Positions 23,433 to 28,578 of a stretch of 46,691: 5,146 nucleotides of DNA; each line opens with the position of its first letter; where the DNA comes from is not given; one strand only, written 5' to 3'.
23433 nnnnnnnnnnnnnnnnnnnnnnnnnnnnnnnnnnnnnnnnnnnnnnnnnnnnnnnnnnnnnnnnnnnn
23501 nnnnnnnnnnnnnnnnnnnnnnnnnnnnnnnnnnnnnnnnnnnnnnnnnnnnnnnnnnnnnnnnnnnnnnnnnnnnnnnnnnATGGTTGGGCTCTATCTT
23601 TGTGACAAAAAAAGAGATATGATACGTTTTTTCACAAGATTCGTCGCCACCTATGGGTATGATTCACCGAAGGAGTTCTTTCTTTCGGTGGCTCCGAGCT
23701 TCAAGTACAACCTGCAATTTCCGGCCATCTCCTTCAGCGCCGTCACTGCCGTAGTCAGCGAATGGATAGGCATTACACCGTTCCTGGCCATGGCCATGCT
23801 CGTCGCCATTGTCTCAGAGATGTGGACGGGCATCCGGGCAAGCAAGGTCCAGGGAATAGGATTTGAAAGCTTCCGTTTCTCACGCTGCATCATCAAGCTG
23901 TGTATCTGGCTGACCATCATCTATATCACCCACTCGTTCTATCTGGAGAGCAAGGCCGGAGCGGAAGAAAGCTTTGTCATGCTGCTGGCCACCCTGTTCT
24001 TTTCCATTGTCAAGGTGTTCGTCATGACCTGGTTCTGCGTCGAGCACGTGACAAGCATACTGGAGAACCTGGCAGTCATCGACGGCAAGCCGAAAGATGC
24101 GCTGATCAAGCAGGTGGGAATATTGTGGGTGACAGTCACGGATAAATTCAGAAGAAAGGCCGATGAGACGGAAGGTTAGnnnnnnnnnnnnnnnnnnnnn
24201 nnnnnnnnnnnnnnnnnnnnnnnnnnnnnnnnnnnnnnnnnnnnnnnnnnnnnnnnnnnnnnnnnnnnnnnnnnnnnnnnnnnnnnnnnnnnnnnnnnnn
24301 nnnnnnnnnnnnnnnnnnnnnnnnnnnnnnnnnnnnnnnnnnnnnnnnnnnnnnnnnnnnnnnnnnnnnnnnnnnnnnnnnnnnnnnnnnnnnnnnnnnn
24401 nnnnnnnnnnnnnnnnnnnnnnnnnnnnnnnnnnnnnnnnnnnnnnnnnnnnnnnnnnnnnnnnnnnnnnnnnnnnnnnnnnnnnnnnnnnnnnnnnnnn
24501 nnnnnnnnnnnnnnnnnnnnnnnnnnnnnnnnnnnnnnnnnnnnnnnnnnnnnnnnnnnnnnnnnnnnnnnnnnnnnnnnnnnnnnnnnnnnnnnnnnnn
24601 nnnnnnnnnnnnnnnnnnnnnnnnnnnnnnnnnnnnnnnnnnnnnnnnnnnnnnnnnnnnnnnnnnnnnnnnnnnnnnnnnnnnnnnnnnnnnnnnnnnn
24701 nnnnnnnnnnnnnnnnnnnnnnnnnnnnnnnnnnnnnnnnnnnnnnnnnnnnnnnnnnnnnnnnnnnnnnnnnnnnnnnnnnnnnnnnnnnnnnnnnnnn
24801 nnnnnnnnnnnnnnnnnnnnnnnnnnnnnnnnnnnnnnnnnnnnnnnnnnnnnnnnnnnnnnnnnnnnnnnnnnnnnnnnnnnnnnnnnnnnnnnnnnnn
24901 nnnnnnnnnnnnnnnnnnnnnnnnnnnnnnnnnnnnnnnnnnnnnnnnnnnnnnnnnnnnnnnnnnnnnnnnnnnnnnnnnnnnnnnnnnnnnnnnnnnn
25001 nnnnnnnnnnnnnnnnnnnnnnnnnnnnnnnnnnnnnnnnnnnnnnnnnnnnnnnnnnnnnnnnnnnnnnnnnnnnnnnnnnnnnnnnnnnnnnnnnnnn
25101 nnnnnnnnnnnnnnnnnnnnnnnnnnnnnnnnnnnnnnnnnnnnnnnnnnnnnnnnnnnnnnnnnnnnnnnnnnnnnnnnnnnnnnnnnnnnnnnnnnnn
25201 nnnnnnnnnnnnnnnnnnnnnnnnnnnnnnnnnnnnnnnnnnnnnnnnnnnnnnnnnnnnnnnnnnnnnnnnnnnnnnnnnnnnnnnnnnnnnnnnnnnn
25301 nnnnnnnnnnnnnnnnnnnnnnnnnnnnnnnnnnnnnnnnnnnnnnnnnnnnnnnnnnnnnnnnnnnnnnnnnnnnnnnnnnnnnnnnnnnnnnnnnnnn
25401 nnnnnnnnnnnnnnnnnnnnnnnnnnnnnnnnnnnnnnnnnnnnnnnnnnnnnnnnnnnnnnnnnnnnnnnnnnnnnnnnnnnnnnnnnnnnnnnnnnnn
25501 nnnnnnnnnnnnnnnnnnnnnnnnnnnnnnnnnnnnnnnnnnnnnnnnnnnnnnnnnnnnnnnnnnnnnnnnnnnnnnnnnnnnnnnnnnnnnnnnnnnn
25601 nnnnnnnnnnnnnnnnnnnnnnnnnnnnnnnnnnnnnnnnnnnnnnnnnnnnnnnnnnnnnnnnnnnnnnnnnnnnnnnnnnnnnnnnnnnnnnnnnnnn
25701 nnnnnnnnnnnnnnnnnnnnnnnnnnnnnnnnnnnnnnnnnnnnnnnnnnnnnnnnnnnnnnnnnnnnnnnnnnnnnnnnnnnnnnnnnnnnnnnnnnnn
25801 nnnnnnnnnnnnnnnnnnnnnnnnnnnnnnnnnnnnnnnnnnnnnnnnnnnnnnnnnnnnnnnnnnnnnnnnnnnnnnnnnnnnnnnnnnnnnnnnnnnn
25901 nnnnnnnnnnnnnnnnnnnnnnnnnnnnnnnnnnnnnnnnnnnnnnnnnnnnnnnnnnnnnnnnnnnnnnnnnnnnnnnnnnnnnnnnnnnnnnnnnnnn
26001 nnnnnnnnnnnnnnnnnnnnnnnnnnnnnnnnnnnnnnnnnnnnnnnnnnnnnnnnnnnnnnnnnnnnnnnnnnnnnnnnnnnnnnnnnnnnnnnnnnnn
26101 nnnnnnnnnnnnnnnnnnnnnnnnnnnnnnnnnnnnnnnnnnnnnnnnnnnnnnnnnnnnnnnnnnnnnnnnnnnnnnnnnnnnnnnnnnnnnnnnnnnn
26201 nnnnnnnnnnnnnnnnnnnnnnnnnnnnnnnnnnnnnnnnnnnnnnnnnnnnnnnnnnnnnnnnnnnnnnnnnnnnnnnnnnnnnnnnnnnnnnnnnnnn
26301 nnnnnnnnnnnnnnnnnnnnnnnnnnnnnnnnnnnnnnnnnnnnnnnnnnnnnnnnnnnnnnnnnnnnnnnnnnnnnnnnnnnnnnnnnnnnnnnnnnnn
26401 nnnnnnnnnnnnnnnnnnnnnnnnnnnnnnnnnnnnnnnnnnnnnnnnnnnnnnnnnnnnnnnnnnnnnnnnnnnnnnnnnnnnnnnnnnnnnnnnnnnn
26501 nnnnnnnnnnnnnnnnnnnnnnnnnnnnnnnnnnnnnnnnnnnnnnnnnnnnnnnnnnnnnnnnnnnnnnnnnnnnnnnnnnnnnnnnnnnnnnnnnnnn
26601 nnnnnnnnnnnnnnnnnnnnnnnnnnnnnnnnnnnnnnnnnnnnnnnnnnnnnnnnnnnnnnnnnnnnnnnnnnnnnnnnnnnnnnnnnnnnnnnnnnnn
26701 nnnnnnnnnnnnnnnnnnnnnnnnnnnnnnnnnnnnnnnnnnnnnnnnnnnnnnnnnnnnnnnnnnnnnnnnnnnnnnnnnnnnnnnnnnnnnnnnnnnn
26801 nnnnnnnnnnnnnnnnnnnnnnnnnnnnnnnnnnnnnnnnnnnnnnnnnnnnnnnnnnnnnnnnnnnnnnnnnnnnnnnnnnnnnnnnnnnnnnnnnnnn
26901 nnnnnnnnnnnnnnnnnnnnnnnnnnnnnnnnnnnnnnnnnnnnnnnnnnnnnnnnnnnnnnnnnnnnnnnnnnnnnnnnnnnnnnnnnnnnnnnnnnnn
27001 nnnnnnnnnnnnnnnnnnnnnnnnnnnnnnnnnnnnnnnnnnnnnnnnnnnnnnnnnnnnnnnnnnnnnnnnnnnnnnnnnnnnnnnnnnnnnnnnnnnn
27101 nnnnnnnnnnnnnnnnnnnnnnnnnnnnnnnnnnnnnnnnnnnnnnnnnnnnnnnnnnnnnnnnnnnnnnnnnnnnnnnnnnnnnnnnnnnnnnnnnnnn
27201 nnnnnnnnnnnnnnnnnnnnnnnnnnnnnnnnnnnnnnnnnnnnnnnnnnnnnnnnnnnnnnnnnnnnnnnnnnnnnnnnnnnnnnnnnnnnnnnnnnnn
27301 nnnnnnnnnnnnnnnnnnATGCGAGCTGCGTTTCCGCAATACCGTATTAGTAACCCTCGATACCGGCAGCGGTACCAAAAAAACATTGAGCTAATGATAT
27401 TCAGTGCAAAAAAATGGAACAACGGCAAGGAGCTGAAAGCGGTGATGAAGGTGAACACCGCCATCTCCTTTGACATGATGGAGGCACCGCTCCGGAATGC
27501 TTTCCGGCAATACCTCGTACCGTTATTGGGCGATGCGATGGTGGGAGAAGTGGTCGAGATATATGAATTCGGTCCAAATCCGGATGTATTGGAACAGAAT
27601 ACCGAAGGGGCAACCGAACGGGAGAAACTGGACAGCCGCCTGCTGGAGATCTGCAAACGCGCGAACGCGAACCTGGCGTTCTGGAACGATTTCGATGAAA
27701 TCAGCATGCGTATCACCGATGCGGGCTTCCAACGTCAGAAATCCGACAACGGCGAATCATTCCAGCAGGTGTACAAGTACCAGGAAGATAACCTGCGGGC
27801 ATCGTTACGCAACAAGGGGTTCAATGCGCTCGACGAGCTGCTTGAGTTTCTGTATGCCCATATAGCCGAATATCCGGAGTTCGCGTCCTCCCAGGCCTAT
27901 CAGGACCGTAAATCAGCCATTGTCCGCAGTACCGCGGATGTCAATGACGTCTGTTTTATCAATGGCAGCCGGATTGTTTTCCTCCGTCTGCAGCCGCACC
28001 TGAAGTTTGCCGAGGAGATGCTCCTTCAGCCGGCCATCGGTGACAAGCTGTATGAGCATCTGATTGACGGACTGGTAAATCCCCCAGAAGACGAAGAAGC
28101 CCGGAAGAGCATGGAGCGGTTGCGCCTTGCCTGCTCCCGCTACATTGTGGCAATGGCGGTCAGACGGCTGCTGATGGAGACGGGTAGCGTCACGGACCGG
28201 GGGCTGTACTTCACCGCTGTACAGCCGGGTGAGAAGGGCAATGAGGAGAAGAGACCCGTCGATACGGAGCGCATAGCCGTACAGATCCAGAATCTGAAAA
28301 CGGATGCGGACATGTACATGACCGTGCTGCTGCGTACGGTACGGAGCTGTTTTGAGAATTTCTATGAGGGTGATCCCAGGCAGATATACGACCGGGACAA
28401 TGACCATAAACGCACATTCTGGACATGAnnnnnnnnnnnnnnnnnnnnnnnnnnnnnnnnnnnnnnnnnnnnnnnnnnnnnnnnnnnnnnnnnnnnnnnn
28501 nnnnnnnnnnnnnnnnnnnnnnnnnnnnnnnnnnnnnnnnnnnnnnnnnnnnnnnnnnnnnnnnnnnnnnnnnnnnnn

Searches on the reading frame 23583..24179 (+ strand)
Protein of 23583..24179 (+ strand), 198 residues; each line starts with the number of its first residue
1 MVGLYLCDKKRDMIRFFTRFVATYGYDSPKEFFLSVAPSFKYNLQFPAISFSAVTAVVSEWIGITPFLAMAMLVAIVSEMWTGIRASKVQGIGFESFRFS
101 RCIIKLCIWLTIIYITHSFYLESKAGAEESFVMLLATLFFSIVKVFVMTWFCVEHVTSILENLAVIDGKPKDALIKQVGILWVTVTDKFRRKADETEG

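Call 11: search_protein_families(library=pfam, max_evalue=0.01, proteins=[window:23583-24179:+])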
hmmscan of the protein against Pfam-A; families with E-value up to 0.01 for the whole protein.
window:23583-24179:+ (198 aa): 1 family
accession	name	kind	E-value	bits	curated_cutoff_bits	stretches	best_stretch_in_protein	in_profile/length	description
PF05105.17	Phage_holin_4_1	-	1.5e-14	54.5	22.2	1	57-179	2-112/116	Bacteriophage holin family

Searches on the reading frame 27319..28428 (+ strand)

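Call 11: search_protein_families(library=pfam, max_evalue=0.01, proteins=[window:27319-28428:+])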
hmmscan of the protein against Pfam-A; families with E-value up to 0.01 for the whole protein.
window:27319-28428:+ (369 aa): 1 family
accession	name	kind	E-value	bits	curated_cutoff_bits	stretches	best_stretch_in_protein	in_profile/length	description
PF20459.4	DUF6712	-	2.7e-21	76.2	25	2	90-197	19-120/121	Family of unknown function (DUF6712)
